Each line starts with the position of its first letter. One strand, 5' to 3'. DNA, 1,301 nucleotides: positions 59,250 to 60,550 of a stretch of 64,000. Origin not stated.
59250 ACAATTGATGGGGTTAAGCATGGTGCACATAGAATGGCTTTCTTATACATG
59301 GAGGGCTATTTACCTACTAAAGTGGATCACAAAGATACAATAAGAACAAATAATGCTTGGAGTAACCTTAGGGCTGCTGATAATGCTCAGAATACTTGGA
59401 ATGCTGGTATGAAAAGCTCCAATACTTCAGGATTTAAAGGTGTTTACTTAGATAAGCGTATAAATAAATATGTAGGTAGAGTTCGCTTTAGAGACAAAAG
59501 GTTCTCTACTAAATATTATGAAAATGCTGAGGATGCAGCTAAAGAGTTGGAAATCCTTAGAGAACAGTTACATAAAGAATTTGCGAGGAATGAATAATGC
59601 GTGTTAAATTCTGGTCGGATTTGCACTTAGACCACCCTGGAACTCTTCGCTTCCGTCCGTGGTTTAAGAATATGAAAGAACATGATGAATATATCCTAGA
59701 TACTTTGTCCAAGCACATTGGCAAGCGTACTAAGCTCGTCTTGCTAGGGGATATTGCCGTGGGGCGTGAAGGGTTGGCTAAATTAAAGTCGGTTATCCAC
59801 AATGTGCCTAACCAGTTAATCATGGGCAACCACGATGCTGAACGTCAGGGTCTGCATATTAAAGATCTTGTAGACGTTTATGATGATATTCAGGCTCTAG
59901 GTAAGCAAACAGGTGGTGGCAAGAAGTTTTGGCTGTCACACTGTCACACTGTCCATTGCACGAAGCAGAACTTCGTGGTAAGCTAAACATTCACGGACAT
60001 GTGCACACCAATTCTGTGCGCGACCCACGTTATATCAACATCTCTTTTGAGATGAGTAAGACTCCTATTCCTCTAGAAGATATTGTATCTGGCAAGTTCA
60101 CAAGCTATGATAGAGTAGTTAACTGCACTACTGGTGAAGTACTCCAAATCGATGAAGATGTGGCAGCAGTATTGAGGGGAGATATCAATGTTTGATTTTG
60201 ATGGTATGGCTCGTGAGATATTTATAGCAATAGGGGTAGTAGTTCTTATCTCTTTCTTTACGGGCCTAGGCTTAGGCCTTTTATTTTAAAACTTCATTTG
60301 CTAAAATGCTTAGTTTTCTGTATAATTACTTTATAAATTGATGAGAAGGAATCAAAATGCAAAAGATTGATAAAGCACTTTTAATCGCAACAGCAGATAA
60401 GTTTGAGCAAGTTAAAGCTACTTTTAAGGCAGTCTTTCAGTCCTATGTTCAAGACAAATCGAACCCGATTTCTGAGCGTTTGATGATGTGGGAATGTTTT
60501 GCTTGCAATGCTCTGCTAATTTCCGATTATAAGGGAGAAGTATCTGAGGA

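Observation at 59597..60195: Metallophosphoesterase gene split by an 8-bp tandem duplication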

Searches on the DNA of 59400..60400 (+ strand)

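Call 3: search_dna_similar(query=window:59400-60400:+, collection=phages, mode=near, max_rows=40)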
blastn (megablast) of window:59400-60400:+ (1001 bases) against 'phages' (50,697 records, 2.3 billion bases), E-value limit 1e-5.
Records with a match: 426; places in all: 430; records where one place covers at least 80% of the query: 151.
Best place of each record, by identity: >=99% 4; 95-99% 60; 90-95% 120; 80-90% 151; 60-80% 91.
By first word of the organism name: Salmonella 260; Escherichia 128; Phage 12; Bacteriophage 10; Klebsiella 4; Citrobacter 3; Yersinia 2; Listeria 2; Shigella 2; Campylobacter 1; and 2 more.
By host as written in the record: - 57; Escherichia coli 40; Salmonella enterica subsp. enterica serovar Enteritidis PT1 39; Salmonella sp. 24; Salmonella enterica 23; Salmonella enterica subsp. enterica serovar Enteritidis 20; Salmonella enterica subsp. enterica 19; Escherichia coli K-12 17; and 88 more.
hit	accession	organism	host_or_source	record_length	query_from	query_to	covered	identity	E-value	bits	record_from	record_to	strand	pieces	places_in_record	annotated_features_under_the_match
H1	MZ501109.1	Escherichia phage TrudiRoth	Escherichia coli K-12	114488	1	1001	100%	100.0%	0e+0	1849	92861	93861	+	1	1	serine/threonine phosphatase | hypothetical protein (x2)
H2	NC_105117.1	Escherichia phage TrudiRoth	Escherichia coli K-12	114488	1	1001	100%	100.0%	0e+0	1849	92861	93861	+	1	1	serine/threonine phosphatase | hypothetical protein (x2)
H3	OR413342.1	Salmonella phage EH1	Salmonella enterica subsp. enterica ...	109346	1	1001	100%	89.3%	0e+0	1238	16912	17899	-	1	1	hypothetical protein (x4)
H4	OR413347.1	Salmonella phage EH7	Salmonella enterica subsp. enterica ...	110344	1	1001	100%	89.3%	0e+0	1238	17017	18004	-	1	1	hypothetical protein (x4)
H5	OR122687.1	Salmonella phage vB_SenS-AKM_ECS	Salmonella sp.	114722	1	977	98%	84.1%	0e+0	922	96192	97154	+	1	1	phosphoesterase | HNH endonuclease | hypothetical protein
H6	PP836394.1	Salmonella phage vB_SenS-AKM_HA2021_32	Salmonella enterica subsp. enterica ...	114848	1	977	98%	84.1%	0e+0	922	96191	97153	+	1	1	phosphoesterase | HNH endonuclease | hypothetical protein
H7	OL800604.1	Salmonella phage vB_STy-RN29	Salmonella enterica serovar Typhimurium ...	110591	1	998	91%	88.8%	0e+0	1107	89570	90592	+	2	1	phosphoesterase | HNH endonuclease | hypothetical protein (x2)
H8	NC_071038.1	Salmonella phage vB_STy-RN29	Salmonella enterica serovar Typhimurium ...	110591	1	998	91%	88.8%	0e+0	1107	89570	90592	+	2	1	phosphoesterase | HNH endonuclease | hypothetical protein (x2)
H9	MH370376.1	Salmonella phage S126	Salmonella enterica serotype Dublin 3246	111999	187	1001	81%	96.8%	0e+0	1354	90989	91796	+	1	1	phosphoesterase | hypothetical protein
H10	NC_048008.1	Salmonella phage S126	Salmonella enterica serotype Dublin 3246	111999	187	1001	81%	96.8%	0e+0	1354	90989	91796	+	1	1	phosphoesterase | hypothetical protein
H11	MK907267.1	Escherichia phage vB_EcoS-26175I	Escherichia coli DSM 12242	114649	187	1001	81%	96.8%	0e+0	1354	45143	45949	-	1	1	hypothetical protein (x3)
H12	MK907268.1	Escherichia phage vB_EcoS-26175II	Escherichia coli DSM 12242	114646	187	1001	81%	96.8%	0e+0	1354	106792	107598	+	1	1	hypothetical protein (x3)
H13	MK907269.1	Escherichia phage vB_EcoS-26175III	Escherichia coli DSM 12242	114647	187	1001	81%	96.8%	0e+0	1354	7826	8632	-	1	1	hypothetical protein (x3)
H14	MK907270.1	Escherichia phage vB_EcoS-26175IV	Escherichia coli DSM 12242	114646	187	1001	81%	96.8%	0e+0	1354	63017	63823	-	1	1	hypothetical protein (x3)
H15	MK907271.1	Escherichia phage vB_EcoS-26175V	Escherichia coli DSM 12242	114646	187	1001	81%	96.8%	0e+0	1354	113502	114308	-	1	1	hypothetical protein (x3)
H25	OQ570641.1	Citrobacter phage YZU-L1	Citrobacter freundii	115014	204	1001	80%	97.2%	0e+0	1345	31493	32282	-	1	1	hypothetical protein (x2)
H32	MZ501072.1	Escherichia phage GreteKellenberger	Escherichia coli K-12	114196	187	1001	81%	95.0%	0e+0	1271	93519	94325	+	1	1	serine/threonine phosphatase | hypothetical protein (x3)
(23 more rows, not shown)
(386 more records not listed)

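Call 5: get_annotated_region(hit=H1, flank=3000)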
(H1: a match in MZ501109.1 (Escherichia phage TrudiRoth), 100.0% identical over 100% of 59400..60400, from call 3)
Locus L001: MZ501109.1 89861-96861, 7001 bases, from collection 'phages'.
description: Escherichia phage TrudiRoth, complete genome.
organism: Escherichia phage TrudiRoth (NCBI taxid 2851994)
taxonomy: Viruses; Duplodnaviria; Heunggongvirae; Uroviricota; Caudoviricetes; Demerecviridae; Markadamsvirinae; Epseptimavirus
host: Escherichia coli K-12; source: sewage plant inflow; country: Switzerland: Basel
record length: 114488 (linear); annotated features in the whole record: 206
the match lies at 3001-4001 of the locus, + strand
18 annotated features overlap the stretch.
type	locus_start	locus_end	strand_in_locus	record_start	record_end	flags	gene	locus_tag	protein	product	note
CDS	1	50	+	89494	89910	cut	-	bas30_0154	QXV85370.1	hypothetical protein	-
CDS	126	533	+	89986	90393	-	-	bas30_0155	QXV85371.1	hypothetical protein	-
CDS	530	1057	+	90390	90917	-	-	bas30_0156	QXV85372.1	putative homing endonuclease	-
CDS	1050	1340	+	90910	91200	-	-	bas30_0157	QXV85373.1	hypothetical protein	-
CDS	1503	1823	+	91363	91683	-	-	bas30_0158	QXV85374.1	hypothetical protein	-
CDS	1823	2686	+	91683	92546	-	-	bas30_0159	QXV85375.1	serine/threonine phosphatase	-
CDS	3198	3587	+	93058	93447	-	-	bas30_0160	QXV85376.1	serine/threonine phosphatase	-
CDS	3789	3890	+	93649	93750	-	-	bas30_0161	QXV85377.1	hypothetical protein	-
CDS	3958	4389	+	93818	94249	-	-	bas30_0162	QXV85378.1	hypothetical protein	-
CDS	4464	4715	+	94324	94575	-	-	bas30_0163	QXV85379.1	hypothetical protein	-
CDS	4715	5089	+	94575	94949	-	-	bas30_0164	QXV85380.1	hypothetical protein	-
CDS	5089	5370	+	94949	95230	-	-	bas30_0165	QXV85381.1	hypothetical protein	-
CDS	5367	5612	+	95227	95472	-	-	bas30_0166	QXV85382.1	hypothetical protein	-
CDS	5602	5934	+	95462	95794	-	-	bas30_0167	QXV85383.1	hypothetical protein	-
CDS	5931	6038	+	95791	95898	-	-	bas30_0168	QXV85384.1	hypothetical protein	-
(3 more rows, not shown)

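Call 6: get_annotated_region(hit=H9, flank=1500)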
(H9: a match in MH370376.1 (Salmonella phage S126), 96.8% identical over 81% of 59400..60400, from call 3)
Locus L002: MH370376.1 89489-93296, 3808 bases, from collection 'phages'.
description: Salmonella phage S126, complete genome.
organism: Salmonella phage S126 (NCBI taxid 2231352)
taxonomy: Viruses; Duplodnaviria; Heunggongvirae; Uroviricota; Caudoviricetes; Demerecviridae; Markadamsvirinae; Epseptimavirus; Epseptimavirus S126
host: Salmonella enterica serotype Dublin 3246; source: -; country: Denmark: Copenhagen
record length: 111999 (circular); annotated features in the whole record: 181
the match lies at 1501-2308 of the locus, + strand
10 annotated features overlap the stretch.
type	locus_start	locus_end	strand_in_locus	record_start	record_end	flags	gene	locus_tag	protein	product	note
CDS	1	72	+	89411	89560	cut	-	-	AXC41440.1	hypothetical protein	label: orf122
CDS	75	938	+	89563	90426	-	-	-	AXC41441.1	serine/threonine protein phosphatase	label: orf123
CDS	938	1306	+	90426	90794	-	-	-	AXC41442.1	hypothetical protein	label: orf124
CDS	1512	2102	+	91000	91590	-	-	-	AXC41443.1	phosphoesterase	label: orf125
CDS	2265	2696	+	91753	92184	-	-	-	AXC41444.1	hypothetical protein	label: orf126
CDS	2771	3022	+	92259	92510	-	-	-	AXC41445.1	hypothetical protein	label: orf127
CDS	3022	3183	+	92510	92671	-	-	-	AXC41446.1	hypothetical protein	label: orf128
CDS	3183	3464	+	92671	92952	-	-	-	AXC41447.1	hypothetical protein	label: orf129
CDS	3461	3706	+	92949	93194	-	-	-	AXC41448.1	hypothetical protein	label: orf130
CDS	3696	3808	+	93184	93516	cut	-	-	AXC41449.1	hypothetical protein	label: orf131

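Call 7: get_annotated_region(hit=H3, flank=1500)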
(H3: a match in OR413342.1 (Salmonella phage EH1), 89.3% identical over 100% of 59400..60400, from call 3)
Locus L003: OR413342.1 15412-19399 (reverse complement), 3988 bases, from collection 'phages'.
description: Salmonella phage EH1, complete genome.
organism: Salmonella phage EH1 (NCBI taxid 2986506)
taxonomy: Viruses; Duplodnaviria; Heunggongvirae; Uroviricota; Caudoviricetes; Demerecviridae; Markadamsvirinae; Epseptimavirus
host: Salmonella enterica subsp. enterica serovar Typhimurium 4/74; source: -; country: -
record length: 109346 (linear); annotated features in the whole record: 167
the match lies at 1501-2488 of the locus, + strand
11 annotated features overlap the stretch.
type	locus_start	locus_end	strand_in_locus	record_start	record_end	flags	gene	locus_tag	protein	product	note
CDS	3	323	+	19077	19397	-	-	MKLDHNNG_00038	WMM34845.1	hypothetical protein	-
CDS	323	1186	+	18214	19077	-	-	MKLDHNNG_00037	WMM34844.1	serine/threonine-protein phosphatase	-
CDS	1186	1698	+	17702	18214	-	-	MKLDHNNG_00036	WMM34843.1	hypothetical protein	-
CDS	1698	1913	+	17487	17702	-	-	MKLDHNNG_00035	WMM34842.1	hypothetical protein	-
CDS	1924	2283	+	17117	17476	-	-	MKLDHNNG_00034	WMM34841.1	hypothetical protein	-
CDS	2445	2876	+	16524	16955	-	-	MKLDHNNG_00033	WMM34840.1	hypothetical protein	-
CDS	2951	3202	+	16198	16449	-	-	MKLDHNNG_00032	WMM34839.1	hypothetical protein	-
CDS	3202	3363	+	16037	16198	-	-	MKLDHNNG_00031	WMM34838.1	hypothetical protein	-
CDS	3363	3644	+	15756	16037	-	-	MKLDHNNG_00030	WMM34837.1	hypothetical protein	-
CDS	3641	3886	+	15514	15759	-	-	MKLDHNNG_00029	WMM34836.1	hypothetical protein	-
CDS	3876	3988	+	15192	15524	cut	-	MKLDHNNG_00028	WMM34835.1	hypothetical protein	-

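Call 10: search_dna_similar(query=window:59905-59985:+, collection=phages, mode=near, max_rows=12)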
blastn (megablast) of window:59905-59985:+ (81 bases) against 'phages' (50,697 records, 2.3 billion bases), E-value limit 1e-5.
Records with a match: 124; places in all: 124; records where one place covers at least 80% of the query: 120.
Best place of each record, by identity: >=99% 2; 95-99% 4; 90-95% 26; 80-90% 92.
By first word of the organism name: Salmonella 92; Escherichia 26; Phage 4; Citrobacter 1; Campylobacter 1.
By host as written in the record: Salmonella enterica subsp. enterica serovar Enteritidis PT1 12; - 11; Salmonella enterica subsp. enterica 11; Salmonella sp. 8; Salmonella enterica subsp. enterica serovar Enteritidis 7; Salmonella enterica subsp. enterica serovar Typhimurium 7; Escherichia coli K-12 6; Escherichia coli DSM 12242 6; and 30 more.
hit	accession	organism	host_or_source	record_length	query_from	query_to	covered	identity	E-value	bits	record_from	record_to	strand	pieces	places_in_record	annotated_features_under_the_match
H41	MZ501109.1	Escherichia phage TrudiRoth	Escherichia coli K-12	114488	1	81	100%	100.0%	5e-35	150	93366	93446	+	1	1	serine/threonine phosphatase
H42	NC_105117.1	Escherichia phage TrudiRoth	Escherichia coli K-12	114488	1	81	100%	100.0%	5e-35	150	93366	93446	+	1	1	serine/threonine phosphatase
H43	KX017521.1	Salmonella phage 118970_sal2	Salmonella enterica subsp. Enteritidis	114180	1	81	100%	90.1%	2e-19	99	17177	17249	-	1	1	hypothetical protein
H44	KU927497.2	Salmonella phage 100268_sal2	Salmonella enterica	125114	1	81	100%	90.1%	2e-19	99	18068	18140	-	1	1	serine/threonine protein phosphatase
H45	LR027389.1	Escherichia phage vB_Eco_mar003J3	sea water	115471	1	81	100%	90.1%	2e-19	99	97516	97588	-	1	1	orf033: putative serine/threonine protein phosphatase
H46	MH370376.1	Salmonella phage S126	Salmonella enterica serotype Dublin 3246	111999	1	81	100%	90.1%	2e-19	99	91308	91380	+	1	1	phosphoesterase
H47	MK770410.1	Salmonella phage SE3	sewage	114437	1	81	100%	90.1%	2e-19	99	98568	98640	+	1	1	phosphoesterase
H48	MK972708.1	Salmonella phage SE7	Salmonella sp.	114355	1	81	100%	90.1%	2e-19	99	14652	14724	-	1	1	serine/threonine protein phosphatase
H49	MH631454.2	Salmonella phage Sw2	Salmonella enterica subsp. enterica ...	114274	1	81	100%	90.1%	2e-19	99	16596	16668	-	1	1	serine/threonine phosphatase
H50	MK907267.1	Escherichia phage vB_EcoS-26175I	Escherichia coli DSM 12242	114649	1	81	100%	90.1%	2e-19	99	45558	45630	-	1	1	hypothetical protein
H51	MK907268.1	Escherichia phage vB_EcoS-26175II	Escherichia coli DSM 12242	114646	1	81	100%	90.1%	2e-19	99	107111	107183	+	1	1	hypothetical protein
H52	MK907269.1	Escherichia phage vB_EcoS-26175III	Escherichia coli DSM 12242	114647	1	81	100%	90.1%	2e-19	99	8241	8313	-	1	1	hypothetical protein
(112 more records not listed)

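Call 22: get_annotated_region(hit=H5, flank=1500)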
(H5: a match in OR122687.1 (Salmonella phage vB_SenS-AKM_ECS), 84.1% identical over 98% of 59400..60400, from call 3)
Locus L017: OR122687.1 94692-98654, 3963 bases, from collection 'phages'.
description: Salmonella phage vB_SenS-AKM_ECS, complete genome.
organism: Salmonella phage vB_SenS-AKM_ECS (NCBI taxid 3053880)
taxonomy: Viruses; Duplodnaviria; Heunggongvirae; Uroviricota; Caudoviricetes; Demerecviridae; Markadamsvirinae; Epseptimavirus
host: Salmonella sp.; source: wastewater; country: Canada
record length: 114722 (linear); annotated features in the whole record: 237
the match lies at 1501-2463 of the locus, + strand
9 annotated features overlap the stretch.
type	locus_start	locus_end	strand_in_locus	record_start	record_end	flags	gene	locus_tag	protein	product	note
CDS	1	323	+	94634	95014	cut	-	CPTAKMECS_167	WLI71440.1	hypothetical protein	-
CDS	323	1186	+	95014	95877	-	-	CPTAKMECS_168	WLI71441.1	serine/threonine protein phosphatase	-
CDS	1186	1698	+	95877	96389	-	-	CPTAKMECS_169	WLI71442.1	HNH endonuclease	-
CDS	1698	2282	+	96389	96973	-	-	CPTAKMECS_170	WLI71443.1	phosphoesterase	-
CDS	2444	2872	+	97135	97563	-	-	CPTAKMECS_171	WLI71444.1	hypothetical protein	-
CDS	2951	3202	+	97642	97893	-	-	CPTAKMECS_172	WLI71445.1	hypothetical protein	-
CDS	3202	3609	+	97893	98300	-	-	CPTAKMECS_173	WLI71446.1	hypothetical protein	-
CDS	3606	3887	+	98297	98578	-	-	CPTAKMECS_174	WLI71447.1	hypothetical protein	similar to tail sheath monomer Salmonella phage STG2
CDS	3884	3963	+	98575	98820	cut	-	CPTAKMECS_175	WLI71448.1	hypothetical protein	-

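Call 23: get_annotated_region(hit=H7, flank=1500)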
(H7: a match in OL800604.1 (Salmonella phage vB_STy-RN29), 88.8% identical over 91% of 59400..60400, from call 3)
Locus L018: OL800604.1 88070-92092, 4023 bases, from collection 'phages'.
description: Salmonella phage vB_STy-RN29, complete genome.
organism: Salmonella phage vB_STy-RN29 (NCBI taxid 2910950)
taxonomy: Viruses; Duplodnaviria; Heunggongvirae; Uroviricota; Caudoviricetes; Demerecviridae; Markadamsvirinae; Epseptimavirus; Epseptimavirus RN29
host: Salmonella enterica serovar Typhimurium strain ATCC 13311 DMST 562; source: -; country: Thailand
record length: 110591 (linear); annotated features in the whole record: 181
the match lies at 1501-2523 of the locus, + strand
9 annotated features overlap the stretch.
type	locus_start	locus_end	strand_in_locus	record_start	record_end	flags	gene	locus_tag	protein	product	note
CDS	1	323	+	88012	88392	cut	-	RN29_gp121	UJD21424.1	hypothetical protein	RN29_ORF121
CDS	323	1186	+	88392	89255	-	-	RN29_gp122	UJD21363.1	serine/threonine phosphatase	RN29_ORF122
CDS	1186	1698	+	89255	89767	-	-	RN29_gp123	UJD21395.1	HNH endonuclease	RN29_ORF123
CDS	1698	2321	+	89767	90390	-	-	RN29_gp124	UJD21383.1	phosphoesterase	RN29_ORF124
CDS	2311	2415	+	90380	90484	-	-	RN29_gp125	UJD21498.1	hypothetical protein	RN29_ORF125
CDS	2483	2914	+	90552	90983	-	-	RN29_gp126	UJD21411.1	hypothetical protein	RN29_ORF126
CDS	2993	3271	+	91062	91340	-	-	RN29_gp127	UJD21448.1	hypothetical protein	RN29_ORF127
CDS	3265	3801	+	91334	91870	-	-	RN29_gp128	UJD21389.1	putative homing (HNH) endonuclease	RN29_ORF128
CDS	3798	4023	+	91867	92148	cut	-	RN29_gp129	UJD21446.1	hypothetical protein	RN29_ORF129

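Call 26: get_annotated_region(hit=H25, flank=800)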
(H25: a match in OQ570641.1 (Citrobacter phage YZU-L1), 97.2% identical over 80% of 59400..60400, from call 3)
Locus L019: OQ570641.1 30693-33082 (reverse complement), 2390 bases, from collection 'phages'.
description: Citrobacter phage YZU-L1, complete genome.
organism: Citrobacter phage YZU-L1 (NCBI taxid 3035936)
taxonomy: Viruses; Duplodnaviria; Heunggongvirae; Uroviricota; Caudoviricetes; Demerecviridae; Markadamsvirinae; Epseptimavirus
host: Citrobacter freundii; source: sewage samples; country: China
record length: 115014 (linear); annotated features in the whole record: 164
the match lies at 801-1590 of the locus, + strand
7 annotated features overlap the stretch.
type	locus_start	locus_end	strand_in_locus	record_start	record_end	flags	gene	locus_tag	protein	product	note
CDS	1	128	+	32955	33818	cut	-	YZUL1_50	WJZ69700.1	putative serine/threonine protein phosphatase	ORF50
CDS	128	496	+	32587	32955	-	-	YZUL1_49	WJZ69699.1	hypothetical protein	ORF49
CDS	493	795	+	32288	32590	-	-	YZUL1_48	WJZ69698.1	hypothetical protein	ORF48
CDS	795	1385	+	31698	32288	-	-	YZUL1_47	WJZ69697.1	hypothetical protein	ORF47; hypothetical protein JOHFDMOO_00188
CDS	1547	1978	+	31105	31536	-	-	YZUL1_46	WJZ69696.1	hypothetical protein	ORF46; hypothetical protein JOHFDMOO_00187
CDS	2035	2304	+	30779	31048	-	-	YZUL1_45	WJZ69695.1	hypothetical protein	ORF45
CDS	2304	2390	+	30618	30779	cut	-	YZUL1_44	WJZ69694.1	hypothetical protein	ORF44; hypothetical protein JOHFDMOO_00185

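Call 28: get_annotated_region(hit=H32, flank=800)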
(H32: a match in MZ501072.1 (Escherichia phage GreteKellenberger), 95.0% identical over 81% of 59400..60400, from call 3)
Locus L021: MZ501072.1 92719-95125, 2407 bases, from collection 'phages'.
description: Escherichia phage GreteKellenberger, complete genome.
organism: Escherichia phage GreteKellenberger (NCBI taxid 2851990)
taxonomy: Viruses; Duplodnaviria; Heunggongvirae; Uroviricota; Caudoviricetes; Demerecviridae; Markadamsvirinae; Epseptimavirus
host: Escherichia coli K-12; source: dirty pond water; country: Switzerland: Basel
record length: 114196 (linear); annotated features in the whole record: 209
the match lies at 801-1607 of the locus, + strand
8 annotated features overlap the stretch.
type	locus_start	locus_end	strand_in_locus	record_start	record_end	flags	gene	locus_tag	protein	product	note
CDS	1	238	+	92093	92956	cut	-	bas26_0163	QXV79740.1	serine/threonine phosphatase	-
CDS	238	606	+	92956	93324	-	-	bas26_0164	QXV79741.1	hypothetical protein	-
CDS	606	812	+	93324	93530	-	-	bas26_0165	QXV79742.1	hypothetical protein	-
CDS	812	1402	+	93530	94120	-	-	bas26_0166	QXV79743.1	serine/threonine phosphatase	-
CDS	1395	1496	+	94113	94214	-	-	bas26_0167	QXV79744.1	hypothetical protein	-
CDS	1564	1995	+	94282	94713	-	-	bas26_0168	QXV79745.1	hypothetical protein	-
CDS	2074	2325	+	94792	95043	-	-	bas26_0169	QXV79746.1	hypothetical protein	-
CDS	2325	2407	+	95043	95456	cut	-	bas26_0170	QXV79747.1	hypothetical protein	-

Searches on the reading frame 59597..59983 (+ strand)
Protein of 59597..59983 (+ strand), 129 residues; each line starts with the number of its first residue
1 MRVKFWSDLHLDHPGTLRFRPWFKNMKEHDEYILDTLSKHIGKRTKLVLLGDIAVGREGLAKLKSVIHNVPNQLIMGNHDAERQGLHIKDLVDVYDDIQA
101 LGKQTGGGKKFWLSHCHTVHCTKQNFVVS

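Call 12: search_protein_families(library=pfam, proteins=[window:59597-59983:+], max_evalue=0.01)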
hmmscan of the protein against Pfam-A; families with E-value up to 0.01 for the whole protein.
window:59597-59983:+ (129 aa): 2 families
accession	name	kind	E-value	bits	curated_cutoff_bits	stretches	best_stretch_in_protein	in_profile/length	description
PF12850.12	Metallophos_2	-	0.00027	21.4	27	1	1-119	1-92/154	Calcineurin-like phosphoesterase superfamily domain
PF00149.33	Metallophos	-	0.0015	19.5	21.5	1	1-96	1-98/191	Calcineurin-like phosphoesterase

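Call 65: find_encoding_contigs(protein=window:59597-59983:+, flank=3000, max_places=10)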
Protein window:59597-59983:+ (129 aa): 1 contig read that carries it; 1 place shown.
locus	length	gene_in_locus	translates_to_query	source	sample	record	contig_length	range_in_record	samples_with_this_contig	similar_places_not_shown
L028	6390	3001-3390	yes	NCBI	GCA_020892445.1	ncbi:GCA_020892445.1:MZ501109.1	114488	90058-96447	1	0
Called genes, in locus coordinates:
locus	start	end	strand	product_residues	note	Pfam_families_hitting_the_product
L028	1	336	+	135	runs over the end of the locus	-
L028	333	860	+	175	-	PF13392:HNH_3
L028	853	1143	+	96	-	PF00085:Thioredoxin (weak), PF13192:Thioredoxin_3 (weak)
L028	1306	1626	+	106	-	PF23768:DUF7167 (faint)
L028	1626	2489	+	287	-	PF00149:Metallophos, PF12850:Metallophos_2 (weak)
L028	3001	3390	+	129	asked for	-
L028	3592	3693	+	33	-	-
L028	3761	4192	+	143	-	PF22885:DUF7020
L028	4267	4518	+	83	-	PF23804:DUF7179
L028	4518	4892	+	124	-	-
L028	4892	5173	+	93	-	-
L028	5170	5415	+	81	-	PF24226:DUF7442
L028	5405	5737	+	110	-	-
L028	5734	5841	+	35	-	-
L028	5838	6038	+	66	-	-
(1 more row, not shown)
